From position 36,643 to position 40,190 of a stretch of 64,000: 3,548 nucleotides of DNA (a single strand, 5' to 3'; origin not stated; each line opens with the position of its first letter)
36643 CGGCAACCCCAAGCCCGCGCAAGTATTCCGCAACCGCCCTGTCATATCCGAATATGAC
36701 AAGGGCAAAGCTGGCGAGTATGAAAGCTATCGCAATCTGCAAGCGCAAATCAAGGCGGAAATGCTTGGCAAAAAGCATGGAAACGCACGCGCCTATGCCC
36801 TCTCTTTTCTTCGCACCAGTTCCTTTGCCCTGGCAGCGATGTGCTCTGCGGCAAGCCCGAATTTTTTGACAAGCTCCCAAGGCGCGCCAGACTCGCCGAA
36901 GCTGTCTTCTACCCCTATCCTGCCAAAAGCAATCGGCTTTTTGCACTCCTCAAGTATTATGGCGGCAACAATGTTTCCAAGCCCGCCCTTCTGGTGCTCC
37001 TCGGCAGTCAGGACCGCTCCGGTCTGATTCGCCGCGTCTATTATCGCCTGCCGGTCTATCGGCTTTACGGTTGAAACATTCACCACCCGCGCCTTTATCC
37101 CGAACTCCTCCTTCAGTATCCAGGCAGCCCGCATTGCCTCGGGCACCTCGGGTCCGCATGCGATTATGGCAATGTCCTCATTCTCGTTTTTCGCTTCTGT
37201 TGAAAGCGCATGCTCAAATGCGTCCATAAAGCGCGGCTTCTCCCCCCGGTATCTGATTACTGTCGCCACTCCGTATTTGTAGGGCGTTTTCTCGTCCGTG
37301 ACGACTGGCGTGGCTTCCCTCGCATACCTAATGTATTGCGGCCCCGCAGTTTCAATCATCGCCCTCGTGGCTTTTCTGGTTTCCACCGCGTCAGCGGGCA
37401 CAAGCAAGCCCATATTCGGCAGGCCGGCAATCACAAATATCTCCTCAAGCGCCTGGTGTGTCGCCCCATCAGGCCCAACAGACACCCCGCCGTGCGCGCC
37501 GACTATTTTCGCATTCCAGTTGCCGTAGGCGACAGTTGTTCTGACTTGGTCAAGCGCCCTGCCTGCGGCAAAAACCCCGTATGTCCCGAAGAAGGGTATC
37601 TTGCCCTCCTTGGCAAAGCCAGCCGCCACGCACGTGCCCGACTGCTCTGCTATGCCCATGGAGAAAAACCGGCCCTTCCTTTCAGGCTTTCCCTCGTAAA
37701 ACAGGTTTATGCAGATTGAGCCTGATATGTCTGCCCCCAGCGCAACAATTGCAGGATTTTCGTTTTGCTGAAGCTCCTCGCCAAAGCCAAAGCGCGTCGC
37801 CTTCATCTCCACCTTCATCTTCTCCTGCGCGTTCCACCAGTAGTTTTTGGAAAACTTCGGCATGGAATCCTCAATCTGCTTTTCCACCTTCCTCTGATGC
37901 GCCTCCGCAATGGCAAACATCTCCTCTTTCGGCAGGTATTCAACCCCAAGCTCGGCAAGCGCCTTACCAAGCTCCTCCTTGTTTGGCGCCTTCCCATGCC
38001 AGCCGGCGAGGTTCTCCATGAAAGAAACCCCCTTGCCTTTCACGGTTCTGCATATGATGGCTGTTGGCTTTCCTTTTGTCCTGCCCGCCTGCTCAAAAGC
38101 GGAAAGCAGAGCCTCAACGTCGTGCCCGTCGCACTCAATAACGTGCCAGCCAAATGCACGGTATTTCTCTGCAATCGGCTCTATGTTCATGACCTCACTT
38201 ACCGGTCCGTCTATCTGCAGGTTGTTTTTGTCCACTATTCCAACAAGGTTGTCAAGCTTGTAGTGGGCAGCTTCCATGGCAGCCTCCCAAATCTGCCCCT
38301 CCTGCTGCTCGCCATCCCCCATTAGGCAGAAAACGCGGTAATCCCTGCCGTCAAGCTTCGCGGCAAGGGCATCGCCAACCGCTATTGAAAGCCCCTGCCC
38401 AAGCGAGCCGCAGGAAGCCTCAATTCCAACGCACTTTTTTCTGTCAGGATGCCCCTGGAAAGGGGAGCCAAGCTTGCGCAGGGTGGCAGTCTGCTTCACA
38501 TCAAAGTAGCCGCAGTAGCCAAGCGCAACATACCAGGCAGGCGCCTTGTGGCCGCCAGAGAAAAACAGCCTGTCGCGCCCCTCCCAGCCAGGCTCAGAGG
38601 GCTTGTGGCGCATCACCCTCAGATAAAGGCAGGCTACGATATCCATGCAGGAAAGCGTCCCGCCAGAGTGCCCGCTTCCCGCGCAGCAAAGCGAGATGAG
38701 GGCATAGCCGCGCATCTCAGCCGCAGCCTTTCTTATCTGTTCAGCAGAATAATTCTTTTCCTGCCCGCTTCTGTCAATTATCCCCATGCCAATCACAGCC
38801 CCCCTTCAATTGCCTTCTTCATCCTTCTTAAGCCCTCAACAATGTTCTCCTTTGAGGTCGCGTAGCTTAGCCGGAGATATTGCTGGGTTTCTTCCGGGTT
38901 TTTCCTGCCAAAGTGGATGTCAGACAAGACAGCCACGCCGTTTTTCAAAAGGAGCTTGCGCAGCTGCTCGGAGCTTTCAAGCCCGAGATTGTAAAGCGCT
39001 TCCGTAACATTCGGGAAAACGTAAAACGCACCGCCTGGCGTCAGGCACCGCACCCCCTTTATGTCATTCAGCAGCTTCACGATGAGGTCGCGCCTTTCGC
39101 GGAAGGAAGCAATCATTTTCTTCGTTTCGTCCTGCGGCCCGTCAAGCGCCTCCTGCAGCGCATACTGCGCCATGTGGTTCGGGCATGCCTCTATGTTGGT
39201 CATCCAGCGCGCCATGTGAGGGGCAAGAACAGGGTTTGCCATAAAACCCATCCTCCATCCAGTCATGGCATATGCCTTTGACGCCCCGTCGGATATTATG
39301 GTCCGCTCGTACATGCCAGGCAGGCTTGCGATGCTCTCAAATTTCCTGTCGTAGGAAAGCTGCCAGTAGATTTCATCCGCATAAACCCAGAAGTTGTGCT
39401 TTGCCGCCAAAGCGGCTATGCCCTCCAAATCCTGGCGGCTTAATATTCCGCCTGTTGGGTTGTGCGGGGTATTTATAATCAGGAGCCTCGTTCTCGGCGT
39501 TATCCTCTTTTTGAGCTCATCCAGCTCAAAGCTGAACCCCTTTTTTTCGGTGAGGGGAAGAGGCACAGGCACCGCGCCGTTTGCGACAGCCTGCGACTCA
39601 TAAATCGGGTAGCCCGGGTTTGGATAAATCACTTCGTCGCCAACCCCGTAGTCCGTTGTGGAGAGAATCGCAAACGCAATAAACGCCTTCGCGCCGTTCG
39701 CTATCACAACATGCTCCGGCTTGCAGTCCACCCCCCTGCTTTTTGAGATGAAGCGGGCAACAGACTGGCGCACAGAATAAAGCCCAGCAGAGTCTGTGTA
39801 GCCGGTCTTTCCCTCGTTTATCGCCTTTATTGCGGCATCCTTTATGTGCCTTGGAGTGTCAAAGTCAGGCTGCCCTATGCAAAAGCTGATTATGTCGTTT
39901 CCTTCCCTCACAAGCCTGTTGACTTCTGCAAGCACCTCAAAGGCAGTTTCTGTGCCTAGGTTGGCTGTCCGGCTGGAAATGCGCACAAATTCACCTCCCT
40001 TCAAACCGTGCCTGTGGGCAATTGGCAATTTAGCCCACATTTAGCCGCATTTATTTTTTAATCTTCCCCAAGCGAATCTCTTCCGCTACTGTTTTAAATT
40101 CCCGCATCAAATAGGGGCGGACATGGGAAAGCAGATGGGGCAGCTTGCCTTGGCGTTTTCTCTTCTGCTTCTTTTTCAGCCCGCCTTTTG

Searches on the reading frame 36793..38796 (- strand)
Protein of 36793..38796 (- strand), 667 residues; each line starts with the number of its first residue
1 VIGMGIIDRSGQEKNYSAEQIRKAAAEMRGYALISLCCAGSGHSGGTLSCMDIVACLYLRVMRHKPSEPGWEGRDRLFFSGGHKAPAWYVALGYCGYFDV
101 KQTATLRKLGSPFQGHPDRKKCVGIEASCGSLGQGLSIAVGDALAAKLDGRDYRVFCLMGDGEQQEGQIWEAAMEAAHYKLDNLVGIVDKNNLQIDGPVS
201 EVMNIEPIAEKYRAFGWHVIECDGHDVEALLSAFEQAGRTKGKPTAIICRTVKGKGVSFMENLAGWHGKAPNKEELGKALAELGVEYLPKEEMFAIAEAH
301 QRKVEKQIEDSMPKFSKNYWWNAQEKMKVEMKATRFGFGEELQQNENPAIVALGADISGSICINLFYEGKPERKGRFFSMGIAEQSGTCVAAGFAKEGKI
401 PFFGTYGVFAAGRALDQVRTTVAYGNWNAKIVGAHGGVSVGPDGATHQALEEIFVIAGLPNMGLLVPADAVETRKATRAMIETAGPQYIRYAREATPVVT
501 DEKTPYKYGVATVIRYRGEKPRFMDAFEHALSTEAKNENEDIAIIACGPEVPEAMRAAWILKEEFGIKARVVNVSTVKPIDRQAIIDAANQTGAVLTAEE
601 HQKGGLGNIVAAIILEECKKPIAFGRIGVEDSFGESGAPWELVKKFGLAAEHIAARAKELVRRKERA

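Call 35: search_protein_families(library=pfam, proteins=[window:36793-38796:-], max_evalue=0.001)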
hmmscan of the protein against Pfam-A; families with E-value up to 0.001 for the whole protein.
window:36793-38796:- (667 aa): 7 families
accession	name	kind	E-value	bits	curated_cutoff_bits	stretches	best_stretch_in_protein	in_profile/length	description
PF00456.26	Transketolase_N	-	2.8e-55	188.1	22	1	25-312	6-301/334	Transketolase, thiamine diphosphate binding domain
PF02779.29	Transket_pyr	-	5.7e-31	107.9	27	1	336-496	7-172/174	Transketolase, pyrimidine binding domain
PF02780.25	Transketolase_C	-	6.9e-25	87.8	25.9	1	534-653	4-124/124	Transketolase, C-terminal domain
PF00676.26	E1_dh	-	6.1e-10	39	22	1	125-238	96-208/300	Dehydrogenase E1 component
PF13292.11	DXP_synthase_N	-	7.9e-10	38.9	21.2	1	12-202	9-182/274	1-deoxy-D-xylulose-5-phosphate synthase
PF22613.1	Transketolase_C_1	-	3.4e-08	34.1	27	1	536-648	9-112/113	Transketolase-like TK C-terminal domain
PF02775.26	TPP_enzyme_C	-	0.00049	20.4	21.9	0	126-189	24-81/151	Thiamine pyrophosphate enzyme, C-terminal TPP binding domain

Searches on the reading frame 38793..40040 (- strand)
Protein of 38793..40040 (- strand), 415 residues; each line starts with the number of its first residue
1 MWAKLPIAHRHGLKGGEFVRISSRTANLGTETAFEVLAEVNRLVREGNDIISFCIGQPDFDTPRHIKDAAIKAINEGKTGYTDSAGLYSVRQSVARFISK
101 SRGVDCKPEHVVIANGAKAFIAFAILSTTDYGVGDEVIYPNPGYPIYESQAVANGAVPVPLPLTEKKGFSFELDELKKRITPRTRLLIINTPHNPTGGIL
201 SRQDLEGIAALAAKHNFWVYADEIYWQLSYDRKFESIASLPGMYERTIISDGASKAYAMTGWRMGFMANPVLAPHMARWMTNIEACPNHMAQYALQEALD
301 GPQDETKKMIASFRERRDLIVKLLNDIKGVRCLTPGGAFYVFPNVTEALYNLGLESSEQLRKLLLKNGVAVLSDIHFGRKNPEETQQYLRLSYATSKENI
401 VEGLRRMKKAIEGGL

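Call 35: search_protein_families(library=pfam, proteins=[window:38793-40040:-], max_evalue=0.001)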
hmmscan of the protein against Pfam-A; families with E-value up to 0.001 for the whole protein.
window:38793-40040:- (415 aa): 3 families
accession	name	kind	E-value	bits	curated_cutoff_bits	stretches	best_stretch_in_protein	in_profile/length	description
PF00155.27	Aminotran_1_2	-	1.3e-60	206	19.7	1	49-405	2-359/361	Aminotransferase class I and II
PF01041.23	DegT_DnrJ_EryC1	-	1.7e-05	24.7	19.8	1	111-222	43-145/360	DegT/DnrJ/EryC1/StrS aminotransferase family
PF00266.25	Aminotran_5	-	0.00016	21.2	21.5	1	89-222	47-175/371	Aminotransferase class-V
